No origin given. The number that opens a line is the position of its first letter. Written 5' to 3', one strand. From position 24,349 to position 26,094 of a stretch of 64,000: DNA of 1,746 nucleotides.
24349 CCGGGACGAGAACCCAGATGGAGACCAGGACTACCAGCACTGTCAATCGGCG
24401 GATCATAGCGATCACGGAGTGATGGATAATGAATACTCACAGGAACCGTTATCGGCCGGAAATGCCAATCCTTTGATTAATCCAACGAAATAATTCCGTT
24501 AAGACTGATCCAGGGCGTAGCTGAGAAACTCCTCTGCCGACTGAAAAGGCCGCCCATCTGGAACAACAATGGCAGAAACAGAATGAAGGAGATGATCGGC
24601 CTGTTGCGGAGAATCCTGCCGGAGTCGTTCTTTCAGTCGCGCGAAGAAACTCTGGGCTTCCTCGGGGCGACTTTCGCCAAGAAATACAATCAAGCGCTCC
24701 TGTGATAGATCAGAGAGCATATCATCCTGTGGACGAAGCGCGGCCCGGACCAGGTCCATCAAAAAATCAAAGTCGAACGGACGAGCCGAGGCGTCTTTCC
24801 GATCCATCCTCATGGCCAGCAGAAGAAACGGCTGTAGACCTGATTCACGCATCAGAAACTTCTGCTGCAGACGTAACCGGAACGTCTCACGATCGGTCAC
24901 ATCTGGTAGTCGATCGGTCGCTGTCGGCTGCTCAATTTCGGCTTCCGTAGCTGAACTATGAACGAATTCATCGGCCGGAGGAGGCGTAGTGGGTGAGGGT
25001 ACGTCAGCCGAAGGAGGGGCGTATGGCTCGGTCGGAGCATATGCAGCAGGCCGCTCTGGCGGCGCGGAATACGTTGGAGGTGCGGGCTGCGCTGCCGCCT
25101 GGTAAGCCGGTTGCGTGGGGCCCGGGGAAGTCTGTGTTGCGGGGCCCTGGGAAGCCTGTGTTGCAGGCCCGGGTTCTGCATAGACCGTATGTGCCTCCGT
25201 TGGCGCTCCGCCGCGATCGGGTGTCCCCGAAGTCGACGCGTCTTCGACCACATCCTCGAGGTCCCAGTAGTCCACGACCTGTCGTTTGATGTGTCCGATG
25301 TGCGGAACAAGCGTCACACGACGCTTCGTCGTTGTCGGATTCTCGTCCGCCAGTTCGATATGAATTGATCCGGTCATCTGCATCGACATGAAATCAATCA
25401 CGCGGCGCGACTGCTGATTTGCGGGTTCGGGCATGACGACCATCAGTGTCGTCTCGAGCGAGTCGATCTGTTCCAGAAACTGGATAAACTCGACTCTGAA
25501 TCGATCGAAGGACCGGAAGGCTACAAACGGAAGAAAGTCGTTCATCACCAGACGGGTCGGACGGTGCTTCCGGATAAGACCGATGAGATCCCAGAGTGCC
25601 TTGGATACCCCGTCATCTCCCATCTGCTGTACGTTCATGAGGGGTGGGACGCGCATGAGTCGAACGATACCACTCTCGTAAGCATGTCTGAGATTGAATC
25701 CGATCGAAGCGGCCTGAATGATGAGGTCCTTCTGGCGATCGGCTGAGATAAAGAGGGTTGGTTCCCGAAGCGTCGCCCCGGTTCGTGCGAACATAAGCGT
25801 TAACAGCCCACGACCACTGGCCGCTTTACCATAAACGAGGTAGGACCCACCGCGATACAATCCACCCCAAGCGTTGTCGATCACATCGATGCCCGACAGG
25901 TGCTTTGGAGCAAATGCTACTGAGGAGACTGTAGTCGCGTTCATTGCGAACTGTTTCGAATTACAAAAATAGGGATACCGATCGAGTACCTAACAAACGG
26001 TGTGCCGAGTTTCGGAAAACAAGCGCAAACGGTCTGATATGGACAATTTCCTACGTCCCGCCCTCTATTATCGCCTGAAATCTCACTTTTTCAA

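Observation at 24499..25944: First gene of the EPS operon has a BcsE-like architecture: pseudo-RecA/KaiC ATPase, Pro-rich repeat linker, and degenerate GGDEF with an intact I-site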

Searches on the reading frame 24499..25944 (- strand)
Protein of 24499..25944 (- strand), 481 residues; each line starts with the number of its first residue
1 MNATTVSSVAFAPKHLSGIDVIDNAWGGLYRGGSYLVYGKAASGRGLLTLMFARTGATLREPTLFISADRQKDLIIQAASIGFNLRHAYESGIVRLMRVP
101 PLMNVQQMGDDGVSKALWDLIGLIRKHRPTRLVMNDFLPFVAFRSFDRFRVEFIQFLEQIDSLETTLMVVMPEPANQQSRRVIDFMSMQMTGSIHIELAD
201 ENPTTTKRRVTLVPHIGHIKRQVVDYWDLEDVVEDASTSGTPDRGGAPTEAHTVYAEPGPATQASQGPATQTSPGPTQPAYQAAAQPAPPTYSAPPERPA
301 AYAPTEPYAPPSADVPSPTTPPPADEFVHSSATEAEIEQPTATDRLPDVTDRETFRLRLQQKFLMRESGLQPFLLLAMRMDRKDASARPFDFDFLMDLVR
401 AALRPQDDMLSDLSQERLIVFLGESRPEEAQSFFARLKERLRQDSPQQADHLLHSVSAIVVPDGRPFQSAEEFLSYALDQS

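Call 5: search_protein_families(library=pfam, proteins=[window:24499-25944:-], max_evalue=0.1)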
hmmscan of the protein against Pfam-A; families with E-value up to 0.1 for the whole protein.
window:24499-25944:- (481 aa): 2 families
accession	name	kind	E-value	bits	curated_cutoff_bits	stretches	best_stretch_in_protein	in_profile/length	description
PF06745.19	ATPase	-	2.1e-14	53.9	26.6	1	17-207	3-197/231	KaiC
PF17853.6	GGDEF_2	-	0.045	14.4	24.5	0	371-443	21-86/116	GGDEF-like domain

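Call 6: search_protein_families(library=ncbifam, proteins=[window:24499-25944:-], max_evalue=0.1)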
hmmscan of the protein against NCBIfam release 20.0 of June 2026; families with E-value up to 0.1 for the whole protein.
window:24499-25944:- (481 aa): 5 families
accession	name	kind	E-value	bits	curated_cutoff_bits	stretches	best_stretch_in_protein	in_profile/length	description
NF006799.0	PRK09302.1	equivalog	7.5e-10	38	408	1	9-173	10-176/515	circadian clock protein KaiC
TIGR02655.1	circ_KaiC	equivalog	1e-05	24.4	546.25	1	23-138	12-130/484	circadian clock protein KaiC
TIGR03881.1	KaiC_arch_4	hypoth_equivalog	4.1e-05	23.4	247.8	1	17-92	5-82/231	KaiC domain-containing protein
TIGR03880.1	KaiC_arch_3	hypoth_equivalog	5.5e-05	22.8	249.45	1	26-171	10-151/224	KaiC domain-containing protein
NF004723.0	PRK06067.1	subfamily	0.052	13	194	1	22-174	23-174/243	flagellar accessory protein FlaH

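Call 7: find_homologous_proteins(query=window:24502-25944:-)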
Query window:24502-25944:- (481 aa): 154 proteins with E <= 0.001 among 8000 candidates; the best 120 are listed.
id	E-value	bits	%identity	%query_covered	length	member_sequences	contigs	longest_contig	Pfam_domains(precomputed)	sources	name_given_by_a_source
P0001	0.0e+0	1072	100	100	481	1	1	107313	PF06745.20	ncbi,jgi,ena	-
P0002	2.3e-257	872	85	100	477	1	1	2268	PF06745.20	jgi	-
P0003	2.0e-224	764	72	100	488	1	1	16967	PF06745.20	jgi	jgi:KaiC/GvpD/RAD55 family RecA-like ATPase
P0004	2.7e-211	720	70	99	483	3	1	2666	PF06745.20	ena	-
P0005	1.6e-193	662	83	49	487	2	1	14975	PF06745.20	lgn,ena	-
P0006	1.7e-193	662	65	100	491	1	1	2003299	PF06745.20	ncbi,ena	-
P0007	1.9e-193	662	65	100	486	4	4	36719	PF06745.20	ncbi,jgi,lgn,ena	-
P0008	1.6e-189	649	64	100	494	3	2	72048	PF06745.20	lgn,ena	-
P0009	2.1e-189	648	62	100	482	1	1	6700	PF06745.20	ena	-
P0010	2.4e-189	648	73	58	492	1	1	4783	PF06745.20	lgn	-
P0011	9.8e-187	640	59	100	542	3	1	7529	PF06745.20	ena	-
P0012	1.3e-186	639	60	100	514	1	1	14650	PF06745.20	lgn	-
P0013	1.5e-186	639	63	100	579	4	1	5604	PF06745.20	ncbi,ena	-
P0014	8.2e-186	637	62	100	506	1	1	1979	PF06745.20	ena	-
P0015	2.5e-185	635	61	100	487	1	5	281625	PF06745.20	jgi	jgi:archaellum biogenesis ATPase FlaH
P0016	5.9e-184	630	57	100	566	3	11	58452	PF06745.20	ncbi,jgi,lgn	jgi:KaiC/GvpD/RAD55 family RecA-like ATPase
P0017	2.0e-183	629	59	100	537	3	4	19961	PF06745.20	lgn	-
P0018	4.0e-183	628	67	64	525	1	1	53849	PF06745.20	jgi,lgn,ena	-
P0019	2.4e-182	625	82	48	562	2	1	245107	PF06745.20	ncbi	-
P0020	5.6e-181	621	67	64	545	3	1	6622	PF06745.20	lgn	-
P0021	7.6e-181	620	58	100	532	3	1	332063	PF06745.20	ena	-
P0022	1.5e-180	619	71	59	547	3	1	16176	PF06745.20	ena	-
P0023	2.2e-180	619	55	100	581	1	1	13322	PF06745.20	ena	-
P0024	3.2e-180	618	55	100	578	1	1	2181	PF06745.20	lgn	-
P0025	4.8e-180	618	58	100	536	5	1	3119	PF06745.20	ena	-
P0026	7.1e-180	617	78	51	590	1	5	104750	PF06745.20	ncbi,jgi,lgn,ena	-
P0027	9.2e-180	617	68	64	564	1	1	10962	PF06745.20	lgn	-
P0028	1.2e-178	613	67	67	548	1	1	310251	PF06745.20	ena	-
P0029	7.5e-178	610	80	51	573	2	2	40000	PF06745.20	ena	-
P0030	2.4e-177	609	82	49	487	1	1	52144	PF06745.20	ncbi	-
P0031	1.8e-176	606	57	98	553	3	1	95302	PF06745.20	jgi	-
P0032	3.6e-176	605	57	100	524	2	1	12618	PF06745.20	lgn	-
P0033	3.6e-176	605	56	100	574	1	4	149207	PF06745.20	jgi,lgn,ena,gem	-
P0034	6.6e-176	604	82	49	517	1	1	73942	PF06745.20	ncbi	-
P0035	1.5e-175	603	56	100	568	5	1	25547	PF06745.20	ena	-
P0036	3.7e-175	601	62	64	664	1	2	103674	PF06745.20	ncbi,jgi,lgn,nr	ncbi:hypothetical protein HQ496_02620 [bacterium]|nr:hypothetical protein [bacterium]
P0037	1.7e-174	599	83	49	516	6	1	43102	PF06745.20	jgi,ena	-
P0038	2.1e-158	546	69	48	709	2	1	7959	PF06745.20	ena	-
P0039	2.2e-157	543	55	99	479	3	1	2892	PF06745.20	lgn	-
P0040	8.3e-156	538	71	54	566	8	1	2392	PF06745.20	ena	-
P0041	1.9e-155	536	65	65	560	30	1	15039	PF06745.20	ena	-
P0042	4.6e-155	535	54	99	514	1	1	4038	PF06745.20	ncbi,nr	ncbi:MAG: hypothetical protein HKN04_13000 [Rhodothermaceae bacterium]|nr:hypothetical protein [Rhod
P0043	8.8e-154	531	53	100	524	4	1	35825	PF06745.20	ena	-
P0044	1.2e-153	530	76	48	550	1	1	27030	PF06745.20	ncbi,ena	-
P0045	1.6e-153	530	54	65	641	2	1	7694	PF06745.20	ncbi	-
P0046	1.2e-152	527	65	48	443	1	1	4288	PF06745.20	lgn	-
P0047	6.3e-152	525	55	100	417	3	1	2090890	PF06745.20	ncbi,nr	ncbi:MAG: hypothetical protein JJ976_05275 [Rhodothermales bacterium]|nr:hypothetical protein [Rhodo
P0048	3.3e-150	519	55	100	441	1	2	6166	PF06745.20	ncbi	-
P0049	5.6e-150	518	55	100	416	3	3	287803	PF06745.20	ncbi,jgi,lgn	ncbi:MAG: KaiC/GvpD/RAD55 family RecA-like ATPase [Rhodothermales bacterium]|jgi:KaiC/GvpD/RAD55 fam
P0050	9.9e-150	518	62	48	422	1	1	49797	PF06745.20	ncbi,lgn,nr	ncbi:MAG: hypothetical protein BMS9Abin05_0412 [Rhodothermia bacterium]|nr:MAG: hypothetical protein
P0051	3.2e-149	516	55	62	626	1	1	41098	PF06745.20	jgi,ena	-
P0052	9.5e-149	514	52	100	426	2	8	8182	PF06745.20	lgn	-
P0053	4.2e-148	512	55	62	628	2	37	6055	PF06745.20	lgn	-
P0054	5.0e-148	512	55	98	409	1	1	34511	PF06745.20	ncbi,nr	ncbi:MAG: hypothetical protein HKN29_10060 [Rhodothermales bacterium]|nr:hypothetical protein [Rhodo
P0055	8.7e-148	511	55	100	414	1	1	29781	PF06745.20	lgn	-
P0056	1.0e-147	511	55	100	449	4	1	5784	PF06745.20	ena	-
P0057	1.3e-147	511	52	100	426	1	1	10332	PF06745.20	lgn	-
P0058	2.1e-147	510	52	100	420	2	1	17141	PF06745.20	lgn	-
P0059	2.8e-147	510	53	100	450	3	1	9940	PF06745.20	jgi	jgi:archaellum biogenesis ATPase FlaH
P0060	6.9e-147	508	54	98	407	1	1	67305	PF06745.20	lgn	-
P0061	8.2e-147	508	51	100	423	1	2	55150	PF06745.20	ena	-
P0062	1.0e-146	508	67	47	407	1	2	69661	PF06745.20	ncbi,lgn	-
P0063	1.4e-146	507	54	100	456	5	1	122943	PF06745.20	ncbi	-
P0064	2.5e-146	506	54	100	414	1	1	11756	PF06745.20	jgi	jgi:KaiC/GvpD/RAD55 family RecA-like ATPase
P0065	4.8e-146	505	63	48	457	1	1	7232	PF06745.20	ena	-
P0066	1.8e-145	504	51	100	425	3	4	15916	PF06745.20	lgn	-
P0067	3.1e-145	503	55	59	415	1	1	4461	PF06745.20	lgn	-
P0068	6.2e-145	502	47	99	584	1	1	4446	PF06745.20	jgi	jgi:KaiC/GvpD/RAD55 family RecA-like ATPase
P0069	1.4e-144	501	60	47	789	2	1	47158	PF06745.20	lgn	-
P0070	1.4e-144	501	54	97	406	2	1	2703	PF06745.20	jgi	-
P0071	5.7e-144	499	52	99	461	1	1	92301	PF06745.20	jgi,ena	-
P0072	7.4e-144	498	67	47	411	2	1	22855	PF06745.20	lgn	-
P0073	2.0e-143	497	52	98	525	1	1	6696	PF06745.20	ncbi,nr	ncbi:MAG: hypothetical protein HKN17_11515 [Rhodothermales bacterium]|nr:hypothetical protein [Rhodo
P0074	1.3e-142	494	62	48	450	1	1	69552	PF06745.20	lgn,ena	-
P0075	2.5e-142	493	49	100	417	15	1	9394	PF06745.20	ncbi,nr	ncbi:MAG: hypothetical protein O6942_02805 [Bacteroidetes bacterium]|nr:hypothetical protein [Bacter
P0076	2.8e-142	493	54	60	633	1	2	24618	PF06745.20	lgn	-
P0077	6.5e-141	489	52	99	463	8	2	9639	PF06745.20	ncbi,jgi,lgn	jgi:KaiC/GvpD/RAD55 family RecA-like ATPase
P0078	1.9e-140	487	59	47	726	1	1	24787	PF06745.20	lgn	-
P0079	4.4e-139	482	50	99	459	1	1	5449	PF06745.20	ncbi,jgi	-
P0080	1.2e-137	478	52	98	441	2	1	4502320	PF06745.20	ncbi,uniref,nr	ncbi:hypothetical protein GQ464_005805 [Rhodocaloribacter litoris]|uniref:RAD55 family ATPase n=1 Ta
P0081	8.7e-136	472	49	67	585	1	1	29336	PF06745.20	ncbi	ncbi:MAG: ATPase domain-containing protein [Bacteroidota bacterium]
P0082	1.6e-135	471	50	99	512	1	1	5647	PF06745.20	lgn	-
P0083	3.8e-135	470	51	64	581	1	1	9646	PF06745.20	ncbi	ncbi:MAG: ATPase domain-containing protein [Bacteroidota bacterium]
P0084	5.1e-135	469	55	52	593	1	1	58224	PF06745.20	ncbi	ncbi:MAG: hypothetical protein RhofKO_26590 [Rhodothermales bacterium]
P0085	1.5e-129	451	53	65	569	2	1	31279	PF06745.20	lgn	-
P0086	4.3e-126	440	48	100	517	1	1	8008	PF06745.20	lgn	-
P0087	3.9e-125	436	50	99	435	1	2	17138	PF06745.20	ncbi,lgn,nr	ncbi:MAG: hypothetical protein D6746_01055 [Bacteroidetes bacterium]|nr:MAG: hypothetical protein D6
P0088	1.6e-123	431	58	42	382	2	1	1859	PF06745.20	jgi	-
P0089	1.5e-122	428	48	96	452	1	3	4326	PF06745.20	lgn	-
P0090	2.6e-122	427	45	96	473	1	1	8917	PF06745.20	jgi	jgi:KaiC/GvpD/RAD55 family RecA-like ATPase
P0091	7.2e-122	426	50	58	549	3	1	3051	PF06745.20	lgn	-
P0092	6.3e-121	423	48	99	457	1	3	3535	PF06745.20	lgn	-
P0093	8.2e-120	419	41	99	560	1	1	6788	PF06745.20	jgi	jgi:KaiC/GvpD/RAD55 family RecA-like ATPase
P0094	1.2e-115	405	47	96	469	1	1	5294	PF06745.20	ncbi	-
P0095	1.8e-114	401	45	99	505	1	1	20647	PF06745.20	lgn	-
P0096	1.4e-113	398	46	96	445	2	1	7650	PF06745.20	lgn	-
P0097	1.1e-112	396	46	63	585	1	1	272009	PF06745.20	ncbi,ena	-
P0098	1.2e-112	395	51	55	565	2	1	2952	PF06745.20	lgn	-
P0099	1.6e-112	395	47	96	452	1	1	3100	PF06745.20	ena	-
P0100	1.8e-112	395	53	47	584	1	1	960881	PF06745.20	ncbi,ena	-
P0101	6.1e-112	393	50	46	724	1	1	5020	PF06745.20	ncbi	-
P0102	7.5e-112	393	43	98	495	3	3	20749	PF06745.20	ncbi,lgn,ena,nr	ncbi:MAG: hypothetical protein IAE99_08505 [Rhodothermales bacterium]|nr:hypothetical protein [Rhodo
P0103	5.5e-111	390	52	47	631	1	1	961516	PF06745.20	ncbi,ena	-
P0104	7.8e-111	389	39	99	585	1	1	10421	PF06745.20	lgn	-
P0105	1.3e-110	389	43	98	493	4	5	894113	PF06745.20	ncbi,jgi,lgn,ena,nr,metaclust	ncbi:MAG: hypothetical protein LCH53_00495 [Bacteroidetes bacterium]|nr:hypothetical protein [Bacter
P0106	1.0e-109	386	41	99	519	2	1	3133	PF06745.20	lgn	-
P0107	8.1e-109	383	41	98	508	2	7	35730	PF06745.20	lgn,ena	-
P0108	1.4e-108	382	54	47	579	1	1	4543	PF06745.20,PF17853.7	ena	-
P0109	4.1e-108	380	40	98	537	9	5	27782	PF06745.20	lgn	-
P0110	1.0e-106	376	40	98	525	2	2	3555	PF06745.20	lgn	-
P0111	1.0e-105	373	40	99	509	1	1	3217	PF06745.20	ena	-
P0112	4.1e-105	371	48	47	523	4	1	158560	PF06745.20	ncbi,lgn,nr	ncbi:MAG: hypothetical protein JNN12_05290 [Bacteroidetes Order II. Incertae sedis bacterium]|nr:hyp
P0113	7.3e-105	370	40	98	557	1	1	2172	PF06745.20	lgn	-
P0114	1.1e-103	366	39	97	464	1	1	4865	PF06745.20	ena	-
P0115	1.0e-102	363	55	48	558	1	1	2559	PF06745.20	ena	-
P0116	1.7e-102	362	56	66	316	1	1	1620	PF06745.20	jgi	-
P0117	8.7e-100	353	53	49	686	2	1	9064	PF06745.20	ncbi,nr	ncbi:MAG TPA: ATPase domain-containing protein [Rhodothermales bacterium]|nr:ATPase domain-containin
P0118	9.1e-100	353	40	99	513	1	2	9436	PF06745.20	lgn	-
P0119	2.1e-99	352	55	47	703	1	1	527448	PF06745.20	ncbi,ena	-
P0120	3.2e-99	351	44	47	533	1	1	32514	PF06745.20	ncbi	-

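Call 8: search_solved_structures(query=window:24502-25944:-, max_evalue=10, show_alignments=2)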
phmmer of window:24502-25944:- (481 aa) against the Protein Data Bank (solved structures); distinct sequences matched with E-value up to 10: 51.
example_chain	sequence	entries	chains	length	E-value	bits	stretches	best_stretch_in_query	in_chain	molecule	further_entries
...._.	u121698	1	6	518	1.7e-13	53.6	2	9-149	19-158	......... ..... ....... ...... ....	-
5jwq_A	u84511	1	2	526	1.7e-13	53.6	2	9-149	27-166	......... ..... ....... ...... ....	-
4o0m_A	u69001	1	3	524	1.7e-13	53.5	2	9-149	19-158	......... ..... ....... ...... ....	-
8db3_A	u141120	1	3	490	1.2e-10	44.2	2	17-107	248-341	Circadian clock protein KaiC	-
8jon_A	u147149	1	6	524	2e-10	43.5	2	7-160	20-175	Circadian clock oscillator protein KaiC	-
8zn5_B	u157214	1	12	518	2.7e-10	43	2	13-165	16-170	KaiC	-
8zn6_F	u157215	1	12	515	4.2e-10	42.4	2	11-163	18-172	KaiC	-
5jwo_A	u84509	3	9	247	7.2e-10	41.6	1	12-149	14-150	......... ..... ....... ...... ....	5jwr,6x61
8fwi_A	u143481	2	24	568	1.8e-09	40.3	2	17-106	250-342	Circadian clock protein KaiC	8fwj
8dba_A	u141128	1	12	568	2.1e-09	40.1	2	17-107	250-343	Circadian clock protein KaiC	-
8zn7_D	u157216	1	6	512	3.7e-09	39.3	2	15-164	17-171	KaiC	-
4dug_A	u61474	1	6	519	2.2e-07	33.5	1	16-163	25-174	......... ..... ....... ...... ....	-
7x1y_A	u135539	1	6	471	5.9e-07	32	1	17-163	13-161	Circadian clock oscillator protein KaiC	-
7x1z_A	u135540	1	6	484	6.3e-07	31.9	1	17-163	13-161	Circadian clock oscillator protein KaiC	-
7dyi_A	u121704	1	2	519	6.8e-07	31.8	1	16-163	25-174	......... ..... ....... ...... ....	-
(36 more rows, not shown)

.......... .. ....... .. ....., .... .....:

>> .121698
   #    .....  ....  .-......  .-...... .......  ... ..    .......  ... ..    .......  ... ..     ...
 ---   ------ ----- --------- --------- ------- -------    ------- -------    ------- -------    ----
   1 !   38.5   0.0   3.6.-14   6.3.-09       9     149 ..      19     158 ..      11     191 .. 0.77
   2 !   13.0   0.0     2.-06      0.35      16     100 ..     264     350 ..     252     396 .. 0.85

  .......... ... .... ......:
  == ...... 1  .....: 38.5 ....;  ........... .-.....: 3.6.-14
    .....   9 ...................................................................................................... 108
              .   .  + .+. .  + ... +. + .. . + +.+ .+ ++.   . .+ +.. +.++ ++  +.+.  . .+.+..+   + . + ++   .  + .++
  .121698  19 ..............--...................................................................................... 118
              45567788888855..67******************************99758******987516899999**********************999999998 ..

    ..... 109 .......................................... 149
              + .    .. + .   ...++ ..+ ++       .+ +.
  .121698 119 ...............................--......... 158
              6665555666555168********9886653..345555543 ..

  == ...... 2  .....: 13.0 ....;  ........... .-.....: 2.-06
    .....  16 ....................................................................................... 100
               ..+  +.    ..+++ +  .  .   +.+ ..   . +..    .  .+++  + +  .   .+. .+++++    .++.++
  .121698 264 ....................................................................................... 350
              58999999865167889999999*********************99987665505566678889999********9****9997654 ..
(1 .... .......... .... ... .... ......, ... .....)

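Call 13: find_encoding_contigs(protein=P0001, flank=10000, max_places=3)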
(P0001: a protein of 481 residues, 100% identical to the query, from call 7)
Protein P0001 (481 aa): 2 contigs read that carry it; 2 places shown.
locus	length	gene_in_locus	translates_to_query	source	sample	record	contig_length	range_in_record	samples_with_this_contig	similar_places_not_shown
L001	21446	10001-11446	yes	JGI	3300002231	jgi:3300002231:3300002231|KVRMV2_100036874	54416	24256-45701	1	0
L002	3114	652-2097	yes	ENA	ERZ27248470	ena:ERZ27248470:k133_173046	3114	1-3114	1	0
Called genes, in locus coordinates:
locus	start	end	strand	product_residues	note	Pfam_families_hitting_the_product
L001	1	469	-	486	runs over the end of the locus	-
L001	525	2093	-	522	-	-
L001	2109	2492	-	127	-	PF01597:GCV_H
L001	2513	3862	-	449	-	PF00289:Biotin_carb_N, PF02222:ATP-grasp, PF02786:CPSase_L_D2, PF07478:Dala_Dala_lig_C, PF02785:Biotin_carb_C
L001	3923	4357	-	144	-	PF00364:Biotin_lipoyl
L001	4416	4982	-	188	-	PF08207:EFP_N, PF01132:EFP, PF09285:Elong-fact-P_C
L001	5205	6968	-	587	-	PF00171:Aldedh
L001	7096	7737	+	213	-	-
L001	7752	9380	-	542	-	PF17957:Big_7 (faint), PF13360:PQQ_2, PF13570:Beta-prop_ACSF4, PF25292:Beta-prop_CGLA (faint), PF13570:Beta-prop_ACSF4 (weak), PF13360:PQQ_2 (weak)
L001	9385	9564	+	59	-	-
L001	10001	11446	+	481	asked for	PF06745:ATPase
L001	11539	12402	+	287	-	PF14559:TPR_19 (faint), PF14561:TPR_20 (faint), PF07719:TPR_2 (faint), PF13181:TPR_8 (faint), PF13428:TPR_14 (faint), PF13432:TPR_16 (faint), PF23914:TPR_CcmH_CycH (faint), PF00515:TPR_1 (weak)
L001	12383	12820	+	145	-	-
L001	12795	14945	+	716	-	PF13428:TPR_14 (faint), PF14559:TPR_19 (faint), PF13432:TPR_16 (weak)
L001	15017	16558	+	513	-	-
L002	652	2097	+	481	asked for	PF06745:ATPase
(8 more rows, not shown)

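Call 39: predict_structure(alignment_id=A2)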
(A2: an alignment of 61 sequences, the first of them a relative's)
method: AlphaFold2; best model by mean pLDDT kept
length: 481 residues; sequences in the alignment: 61
mean_pLDDT: 82.2   pTM: 0.55
mean pLDDT of the five models: 82.2, 82.2, 80.5, 80.3, 78.5
residues with pLDDT >= 90: 311; 70-90: 45; 50-70: 42; < 50: 83
segments of 3 or more residues with pLDDT < 50: 1-9, 251-261, 263-285, 302-304, 314-320, 325-329, 331-344
pLDDT, mean of each block of 10 residues (from residue 1): 45 90 96 97 96 98 97 97 97 96 82 96 98 97 96 98 97 96 97 97 95 90 96 84 52 43 40 40 50 50 51 44 43 40 61 97 93 96 72 94 95 96 96 94 89 90 97 95 67
secondary structure, 60 per line:
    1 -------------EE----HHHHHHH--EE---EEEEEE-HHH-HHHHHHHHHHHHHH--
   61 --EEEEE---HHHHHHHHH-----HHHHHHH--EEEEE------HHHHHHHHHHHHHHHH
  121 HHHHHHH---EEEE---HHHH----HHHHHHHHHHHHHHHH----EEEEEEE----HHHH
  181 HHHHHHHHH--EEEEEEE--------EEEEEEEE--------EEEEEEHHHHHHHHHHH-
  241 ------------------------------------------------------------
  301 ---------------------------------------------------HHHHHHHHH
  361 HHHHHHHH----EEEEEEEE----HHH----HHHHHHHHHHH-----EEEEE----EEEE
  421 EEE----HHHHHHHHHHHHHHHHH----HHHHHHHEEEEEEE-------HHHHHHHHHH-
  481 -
elements in order: H20-26 E34-39 H45-58 E63-67 H71-79 H85-91 E94-98 H105-127 E131-134 H138-141 H146-161 E166-172 H177-189 E192-198 E207-214 E223-228 H229-239 H352-368 E373-380 H392-402 E408-412 E417-423 H428-444 H449-455 E456-462 H470-479

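Call 42: find_encoding_contigs(protein=P0080, flank=10000, max_places=1)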
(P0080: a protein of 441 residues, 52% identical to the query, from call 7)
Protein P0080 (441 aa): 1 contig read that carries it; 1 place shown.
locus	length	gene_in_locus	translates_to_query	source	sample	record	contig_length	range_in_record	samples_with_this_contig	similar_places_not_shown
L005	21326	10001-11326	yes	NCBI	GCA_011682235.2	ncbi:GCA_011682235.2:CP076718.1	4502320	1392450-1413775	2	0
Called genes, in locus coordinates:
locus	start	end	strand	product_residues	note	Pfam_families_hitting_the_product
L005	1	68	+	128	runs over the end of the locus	PF01597:GCV_H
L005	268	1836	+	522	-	PF00117:GATase, PF07722:Peptidase_C26, PF02540:NAD_synthase (weak), PF00958:GMP_synt_C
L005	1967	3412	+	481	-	PF13525:YfiO, PF13174:TPR_6 (faint), PF13432:TPR_16, PF13458:Peripla_BP_6, PF01094:ANF_receptor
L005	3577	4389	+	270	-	PF13371:TPR_9 (faint), PF07719:TPR_2 (faint), PF13428:TPR_14 (faint), PF13512:TPR_18 (faint), PF13525:YfiO, PF13174:TPR_6 (faint), PF13432:TPR_16 (weak), PF14559:TPR_19 (faint)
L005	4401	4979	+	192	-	PF01467:CTP_transf_like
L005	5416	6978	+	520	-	PF00933:Glyco_hydro_3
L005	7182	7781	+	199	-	PF00578:AhpC-TSA, PF08534:Redoxin, PF13905:Thioredoxin_8 (weak)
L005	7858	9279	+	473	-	PF03553:Na_H_antiporter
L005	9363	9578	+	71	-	-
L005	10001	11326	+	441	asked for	PF06745:ATPase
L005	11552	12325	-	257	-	PF02585:PIG-L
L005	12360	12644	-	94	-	-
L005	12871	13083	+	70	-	-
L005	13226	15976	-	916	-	PF00133:tRNA-synt_1, PF09334:tRNA-synt_1g, PF13603:tRNA-synt_1_2, PF08264:Anticodon_1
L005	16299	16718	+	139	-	PF13380:CoA_binding_2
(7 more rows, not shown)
